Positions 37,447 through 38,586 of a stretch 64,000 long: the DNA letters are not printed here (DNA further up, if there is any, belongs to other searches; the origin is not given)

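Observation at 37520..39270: Three arrays of exactly 11-bp-phased TTAA direct repeats define a local Pho regulon that includes two uncharacterised genes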

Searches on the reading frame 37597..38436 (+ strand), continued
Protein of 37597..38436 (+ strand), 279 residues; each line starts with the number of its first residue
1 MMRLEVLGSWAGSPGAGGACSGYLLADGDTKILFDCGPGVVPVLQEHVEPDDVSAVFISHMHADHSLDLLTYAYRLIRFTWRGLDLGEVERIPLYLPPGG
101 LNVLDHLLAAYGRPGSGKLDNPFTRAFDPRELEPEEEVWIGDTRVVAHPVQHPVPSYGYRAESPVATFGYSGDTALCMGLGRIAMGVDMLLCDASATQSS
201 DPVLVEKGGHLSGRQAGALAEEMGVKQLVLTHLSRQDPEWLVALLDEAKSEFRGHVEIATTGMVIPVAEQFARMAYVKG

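Call 33: find_encoding_contigs(protein=P0030, flank=6000, max_places=1)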
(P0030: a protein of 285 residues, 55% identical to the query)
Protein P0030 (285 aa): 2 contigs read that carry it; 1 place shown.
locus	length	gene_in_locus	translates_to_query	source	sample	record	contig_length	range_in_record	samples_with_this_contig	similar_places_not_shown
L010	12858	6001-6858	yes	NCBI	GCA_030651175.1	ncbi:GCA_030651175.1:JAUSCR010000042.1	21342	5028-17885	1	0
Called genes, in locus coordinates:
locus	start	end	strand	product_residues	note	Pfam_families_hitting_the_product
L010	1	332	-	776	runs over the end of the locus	PF00069:Pkinase, PF07714:PK_Tyr_Ser-Thr, PF13360:PQQ_2, PF25293:Beta-prop_EMC1_N (weak), PF13360:PQQ_2, PF13570:Beta-prop_ACSF4, PF13360:PQQ_2, PF13570:Beta-prop_ACSF4, +3 more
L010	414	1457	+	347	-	PF21694:DNA_pol3_delta_C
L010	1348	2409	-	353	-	PF00005:ABC_tran, PF13304:AAA_21 (faint), PF08352:oligo_HPY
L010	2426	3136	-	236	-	PF02811:PHP, PF13263:PHP_C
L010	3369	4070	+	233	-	PF00072:Response_reg, PF00486:Trans_reg_C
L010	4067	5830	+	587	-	PF16736:sCache_like, PF00672:HAMP, PF00989:PAS, PF13188:PAS_8 (weak), PF08448:PAS_4, PF00512:HisKA, PF02518:HATPase_c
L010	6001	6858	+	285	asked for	PF23023:Anti-Pycsar_Apyc1, PF00753:Lactamase_B, PF12706:Lactamase_B_2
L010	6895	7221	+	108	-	-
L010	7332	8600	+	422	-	PF12849:PBP_like_2, PF01547:SBP_bac_1, PF12727:PBP_like (faint)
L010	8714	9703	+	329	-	PF00528:BPD_transp_1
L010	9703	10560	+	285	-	PF00528:BPD_transp_1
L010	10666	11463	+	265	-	PF02463:SMC_N, PF13476:AAA_23 (weak), PF00005:ABC_tran, PF13401:AAA_22 (faint), PF13304:AAA_21 (weak)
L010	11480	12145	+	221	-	PF01895:PhoU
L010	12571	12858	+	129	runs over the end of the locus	PF00507:Oxidored_q4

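Call 34: find_encoding_contigs(protein=P0031, flank=6000, max_places=1)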
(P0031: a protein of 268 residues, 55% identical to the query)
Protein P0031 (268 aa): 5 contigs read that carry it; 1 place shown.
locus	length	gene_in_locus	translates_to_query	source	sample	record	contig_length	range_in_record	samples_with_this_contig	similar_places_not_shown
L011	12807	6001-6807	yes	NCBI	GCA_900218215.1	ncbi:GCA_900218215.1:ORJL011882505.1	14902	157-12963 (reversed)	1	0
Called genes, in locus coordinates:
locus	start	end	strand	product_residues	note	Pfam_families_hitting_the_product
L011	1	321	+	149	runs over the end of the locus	-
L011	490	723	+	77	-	PF13376:OmdA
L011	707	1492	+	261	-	PF13489:Methyltransf_23, PF03141:Methyltransf_29 (weak), PF01209:Ubie_methyltran, PF05175:MTS, PF13847:Methyltransf_31, PF08241:Methyltransf_11, PF08242:Methyltransf_12, PF13649:Methyltransf_25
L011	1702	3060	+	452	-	PF07690:MFS_1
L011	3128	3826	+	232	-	PF00072:Response_reg, PF00486:Trans_reg_C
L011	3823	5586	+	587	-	PF16736:sCache_like (weak), PF00672:HAMP, PF00989:PAS, PF13188:PAS_8 (weak), PF08448:PAS_4, PF13426:PAS_9 (weak), PF00512:HisKA, PF02518:HATPase_c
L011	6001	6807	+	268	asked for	PF00753:Lactamase_B, PF23023:Anti-Pycsar_Apyc1, PF12706:Lactamase_B_2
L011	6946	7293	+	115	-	-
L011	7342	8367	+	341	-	PF12849:PBP_like_2, PF12727:PBP_like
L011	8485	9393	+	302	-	PF00528:BPD_transp_1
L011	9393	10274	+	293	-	PF00528:BPD_transp_1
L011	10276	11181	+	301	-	PF02463:SMC_N (faint), PF13175:AAA_15 (faint), PF00005:ABC_tran, PF13401:AAA_22 (faint), PF13304:AAA_21 (weak)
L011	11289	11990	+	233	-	PF01895:PhoU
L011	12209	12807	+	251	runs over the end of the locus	?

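Call 63: search_protein_families(library=pfam, proteins=[L009:7679-8425:+, L009:7335-7625:+, L009:6964-7344:+, L010:6895-7221:+], max_evalue=0.01)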
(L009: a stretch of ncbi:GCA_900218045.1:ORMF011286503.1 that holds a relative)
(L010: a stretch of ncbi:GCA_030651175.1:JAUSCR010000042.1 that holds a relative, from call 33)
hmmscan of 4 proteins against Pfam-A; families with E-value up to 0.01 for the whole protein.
L009:7679-8425:+ (248 aa): 1 family
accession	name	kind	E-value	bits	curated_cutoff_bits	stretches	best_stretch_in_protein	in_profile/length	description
PF00300.27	His_Phos_1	-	2.1e-18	67.1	21.7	1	48-228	18-194/194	Histidine phosphatase superfamily (branch 1)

L009:7335-7625:+ (96 aa): 0 families

L009:6964-7344:+ (126 aa): 0 families

L010:6895-7221:+ (108 aa): 1 family
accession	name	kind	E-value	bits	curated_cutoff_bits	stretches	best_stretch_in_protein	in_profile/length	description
PF13453.11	Zn_ribbon_TFIIB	-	0.0031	17.3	22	0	53-88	2-26/41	Transcription factor zinc-finger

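Call 75: find_homologous_proteins(query=L010:6895-7218:+)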
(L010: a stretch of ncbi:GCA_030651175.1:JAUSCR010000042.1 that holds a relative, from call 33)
Query L010:6895-7218:+ (108 aa): 2 proteins with E <= 0.001 among 2 candidates.
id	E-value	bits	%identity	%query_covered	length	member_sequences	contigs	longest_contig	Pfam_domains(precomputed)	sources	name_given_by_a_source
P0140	7.1e-69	247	100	100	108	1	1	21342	-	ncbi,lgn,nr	ncbi:MAG: hypothetical protein Q7K03_02720 [Dehalococcoidia bacterium]|nr:hypothetical protein [Deha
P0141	8.1e-52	192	78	100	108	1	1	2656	-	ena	-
